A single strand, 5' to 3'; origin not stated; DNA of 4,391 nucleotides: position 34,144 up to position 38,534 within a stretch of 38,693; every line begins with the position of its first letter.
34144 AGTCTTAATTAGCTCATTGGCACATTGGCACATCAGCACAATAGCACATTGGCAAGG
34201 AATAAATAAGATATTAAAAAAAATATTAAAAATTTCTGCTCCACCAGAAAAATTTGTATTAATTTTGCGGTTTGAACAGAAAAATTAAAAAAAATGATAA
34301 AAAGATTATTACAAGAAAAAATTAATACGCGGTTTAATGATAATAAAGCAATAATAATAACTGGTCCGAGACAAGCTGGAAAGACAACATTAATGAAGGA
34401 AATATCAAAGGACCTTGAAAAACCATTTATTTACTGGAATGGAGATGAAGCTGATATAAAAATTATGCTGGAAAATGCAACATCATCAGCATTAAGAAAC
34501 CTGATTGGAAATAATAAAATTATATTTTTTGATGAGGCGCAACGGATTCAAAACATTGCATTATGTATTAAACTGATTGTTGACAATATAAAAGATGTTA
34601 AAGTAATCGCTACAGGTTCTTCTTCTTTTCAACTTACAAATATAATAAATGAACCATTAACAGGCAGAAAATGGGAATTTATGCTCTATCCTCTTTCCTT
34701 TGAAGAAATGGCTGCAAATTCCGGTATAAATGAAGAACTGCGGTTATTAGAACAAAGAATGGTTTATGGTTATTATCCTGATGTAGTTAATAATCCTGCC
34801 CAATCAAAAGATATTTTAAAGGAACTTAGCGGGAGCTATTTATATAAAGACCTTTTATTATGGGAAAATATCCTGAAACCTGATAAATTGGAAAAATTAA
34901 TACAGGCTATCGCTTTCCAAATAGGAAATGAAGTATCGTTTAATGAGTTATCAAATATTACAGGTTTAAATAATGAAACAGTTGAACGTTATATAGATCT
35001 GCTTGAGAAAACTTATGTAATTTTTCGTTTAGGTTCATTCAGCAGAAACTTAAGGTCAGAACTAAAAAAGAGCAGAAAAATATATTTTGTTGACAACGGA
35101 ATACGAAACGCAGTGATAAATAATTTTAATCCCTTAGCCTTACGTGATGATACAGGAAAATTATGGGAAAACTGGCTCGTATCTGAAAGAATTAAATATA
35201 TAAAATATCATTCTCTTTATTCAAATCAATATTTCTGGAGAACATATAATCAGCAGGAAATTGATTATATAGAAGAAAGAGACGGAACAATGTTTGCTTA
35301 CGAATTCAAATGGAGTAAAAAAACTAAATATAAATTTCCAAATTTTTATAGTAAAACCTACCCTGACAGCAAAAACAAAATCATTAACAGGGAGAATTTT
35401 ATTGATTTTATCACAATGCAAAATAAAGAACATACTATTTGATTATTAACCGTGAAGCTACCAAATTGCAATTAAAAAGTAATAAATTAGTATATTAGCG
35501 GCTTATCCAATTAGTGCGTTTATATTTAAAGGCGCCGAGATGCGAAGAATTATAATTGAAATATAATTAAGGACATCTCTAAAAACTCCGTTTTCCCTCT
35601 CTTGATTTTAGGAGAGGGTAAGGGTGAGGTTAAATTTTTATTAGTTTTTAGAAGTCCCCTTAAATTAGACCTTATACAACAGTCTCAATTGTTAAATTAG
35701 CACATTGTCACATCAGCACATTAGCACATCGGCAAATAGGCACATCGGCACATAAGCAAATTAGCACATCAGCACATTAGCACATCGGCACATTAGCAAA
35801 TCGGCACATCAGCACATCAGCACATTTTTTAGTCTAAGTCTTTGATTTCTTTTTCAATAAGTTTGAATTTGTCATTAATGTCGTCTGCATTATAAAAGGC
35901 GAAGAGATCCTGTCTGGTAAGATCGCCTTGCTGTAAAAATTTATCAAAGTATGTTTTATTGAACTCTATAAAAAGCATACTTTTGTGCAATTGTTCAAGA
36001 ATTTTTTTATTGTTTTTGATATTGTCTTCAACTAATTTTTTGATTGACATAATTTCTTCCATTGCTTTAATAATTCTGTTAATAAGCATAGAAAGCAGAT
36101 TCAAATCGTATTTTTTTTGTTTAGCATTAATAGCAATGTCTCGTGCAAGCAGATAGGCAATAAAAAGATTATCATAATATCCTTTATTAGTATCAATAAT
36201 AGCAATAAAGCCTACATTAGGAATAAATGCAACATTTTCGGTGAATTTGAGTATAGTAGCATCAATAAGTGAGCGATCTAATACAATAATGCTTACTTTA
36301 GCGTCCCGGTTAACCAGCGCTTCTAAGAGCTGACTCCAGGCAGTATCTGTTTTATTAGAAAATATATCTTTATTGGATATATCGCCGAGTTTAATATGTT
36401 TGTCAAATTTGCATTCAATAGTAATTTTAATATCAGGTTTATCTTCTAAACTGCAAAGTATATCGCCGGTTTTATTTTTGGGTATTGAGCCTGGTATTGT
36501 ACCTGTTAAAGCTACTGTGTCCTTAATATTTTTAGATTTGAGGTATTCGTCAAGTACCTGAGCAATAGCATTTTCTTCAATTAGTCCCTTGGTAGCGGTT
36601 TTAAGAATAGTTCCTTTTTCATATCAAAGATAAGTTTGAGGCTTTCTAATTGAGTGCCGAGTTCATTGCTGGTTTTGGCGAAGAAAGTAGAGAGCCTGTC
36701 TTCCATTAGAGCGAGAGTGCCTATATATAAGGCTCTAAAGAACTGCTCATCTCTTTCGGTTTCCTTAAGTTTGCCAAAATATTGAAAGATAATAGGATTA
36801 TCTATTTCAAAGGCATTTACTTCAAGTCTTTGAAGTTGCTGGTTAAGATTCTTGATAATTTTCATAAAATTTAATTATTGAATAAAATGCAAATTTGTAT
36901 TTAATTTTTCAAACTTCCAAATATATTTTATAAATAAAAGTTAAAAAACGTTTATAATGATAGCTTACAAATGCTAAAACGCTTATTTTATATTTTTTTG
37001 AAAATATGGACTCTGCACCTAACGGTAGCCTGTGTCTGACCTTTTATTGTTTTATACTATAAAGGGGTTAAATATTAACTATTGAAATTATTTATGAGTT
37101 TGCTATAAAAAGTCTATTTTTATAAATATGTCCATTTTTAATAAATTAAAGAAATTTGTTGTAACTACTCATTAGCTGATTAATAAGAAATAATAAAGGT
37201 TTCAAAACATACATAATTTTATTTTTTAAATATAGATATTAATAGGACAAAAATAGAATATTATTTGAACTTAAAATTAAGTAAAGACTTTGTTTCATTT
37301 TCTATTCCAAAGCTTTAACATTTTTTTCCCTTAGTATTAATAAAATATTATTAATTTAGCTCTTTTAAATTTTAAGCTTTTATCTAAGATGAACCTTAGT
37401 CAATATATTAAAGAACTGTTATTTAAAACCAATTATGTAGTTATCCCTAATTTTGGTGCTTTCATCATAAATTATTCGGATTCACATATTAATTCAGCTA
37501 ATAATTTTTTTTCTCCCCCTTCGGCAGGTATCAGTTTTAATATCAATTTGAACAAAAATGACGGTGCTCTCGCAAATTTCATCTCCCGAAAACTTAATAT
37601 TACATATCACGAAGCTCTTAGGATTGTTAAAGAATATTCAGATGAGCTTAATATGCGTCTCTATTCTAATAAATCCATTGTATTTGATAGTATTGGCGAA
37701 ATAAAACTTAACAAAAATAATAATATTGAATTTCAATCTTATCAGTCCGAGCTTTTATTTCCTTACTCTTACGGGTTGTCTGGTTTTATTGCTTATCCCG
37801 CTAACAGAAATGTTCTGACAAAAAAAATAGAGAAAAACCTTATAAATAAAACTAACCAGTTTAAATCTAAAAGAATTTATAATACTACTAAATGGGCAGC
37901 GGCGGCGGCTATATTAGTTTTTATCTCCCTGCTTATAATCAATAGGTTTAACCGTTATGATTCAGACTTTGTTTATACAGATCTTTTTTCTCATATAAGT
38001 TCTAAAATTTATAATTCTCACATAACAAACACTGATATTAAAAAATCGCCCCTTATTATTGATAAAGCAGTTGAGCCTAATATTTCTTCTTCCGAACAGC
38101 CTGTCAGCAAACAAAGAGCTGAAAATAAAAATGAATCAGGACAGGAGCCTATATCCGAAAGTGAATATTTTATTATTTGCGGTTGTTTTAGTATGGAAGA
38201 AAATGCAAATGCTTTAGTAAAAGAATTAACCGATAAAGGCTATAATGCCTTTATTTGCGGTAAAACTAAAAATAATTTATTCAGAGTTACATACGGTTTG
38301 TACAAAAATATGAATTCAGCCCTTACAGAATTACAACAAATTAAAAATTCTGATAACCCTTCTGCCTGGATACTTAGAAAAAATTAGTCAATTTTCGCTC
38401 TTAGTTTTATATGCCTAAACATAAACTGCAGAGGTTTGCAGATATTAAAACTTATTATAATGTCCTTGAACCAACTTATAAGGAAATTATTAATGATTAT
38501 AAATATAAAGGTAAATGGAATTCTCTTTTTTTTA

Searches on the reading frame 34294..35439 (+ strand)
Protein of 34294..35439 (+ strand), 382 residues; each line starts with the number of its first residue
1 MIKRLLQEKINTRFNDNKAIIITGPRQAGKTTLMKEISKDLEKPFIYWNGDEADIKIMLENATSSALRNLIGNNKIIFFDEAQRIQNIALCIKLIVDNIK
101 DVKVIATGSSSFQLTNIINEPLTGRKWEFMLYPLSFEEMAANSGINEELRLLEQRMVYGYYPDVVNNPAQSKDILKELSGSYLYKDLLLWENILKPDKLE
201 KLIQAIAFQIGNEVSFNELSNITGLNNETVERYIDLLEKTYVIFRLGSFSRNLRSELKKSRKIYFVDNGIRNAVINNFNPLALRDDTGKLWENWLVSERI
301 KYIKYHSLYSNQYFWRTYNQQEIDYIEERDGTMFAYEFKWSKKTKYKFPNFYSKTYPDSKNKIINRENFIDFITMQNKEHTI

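Call 80: search_protein_families(library=pfam, proteins=[window:34294-35439:+], max_evalue=0.001)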
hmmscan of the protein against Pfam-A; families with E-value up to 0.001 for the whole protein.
window:34294-35439:+ (382 aa): 8 families
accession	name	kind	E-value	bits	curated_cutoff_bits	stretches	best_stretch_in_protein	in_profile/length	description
PF13635.12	DUF4143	-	1.3e-40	139.2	28.1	1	185-341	2-160/160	Domain of unknown function (DUF4143)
PF13173.12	AAA_14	-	4e-33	114.6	27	1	17-139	2-128/129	AAA domain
PF00004.35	AAA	-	4.7e-06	27.5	21.2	1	20-86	1-70/131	ATPase family associated with various cellular activities (AAA)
PF00910.28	RNA_helicase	-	2.6e-05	25.1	21.5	0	20-87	1-64/105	RNA helicase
PF13401.12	AAA_22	-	0.00024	21.8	27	0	17-46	5-37/130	AAA domain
PF01637.24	ATPase_2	-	0.00034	20.9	33.2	0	15-71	18-78/225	ATPase domain predominantly from Archaea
PF25199.1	nSTAND_NTPase5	-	0.00075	19.8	34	0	12-107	36-131/145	Novel STAND NTPase 5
PF20720.3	nSTAND3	-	0.00088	19.4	27.2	0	10-81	10-73/155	Novel STAND NTPase 3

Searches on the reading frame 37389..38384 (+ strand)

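Call 80: search_protein_families(library=pfam, proteins=[window:37389-38384:+], max_evalue=0.001)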
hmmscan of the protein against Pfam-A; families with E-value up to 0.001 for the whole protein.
window:37389-38384:+ (332 aa): 3 families
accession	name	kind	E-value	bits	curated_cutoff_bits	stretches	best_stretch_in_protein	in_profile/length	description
PF18174.6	HU-CCDC81_bac_1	-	6.6e-17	61.6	26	1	2-58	3-59/59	CCDC81-like prokaryotic HU domain 1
PF18175.6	HU-CCDC81_bac_2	-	2.9e-15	56.3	35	1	61-128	3-70/70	CCDC81-like prokaryotic HU domain 2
PF05036.18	SPOR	-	5.3e-10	39.9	21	1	257-330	2-76/76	SPOR domain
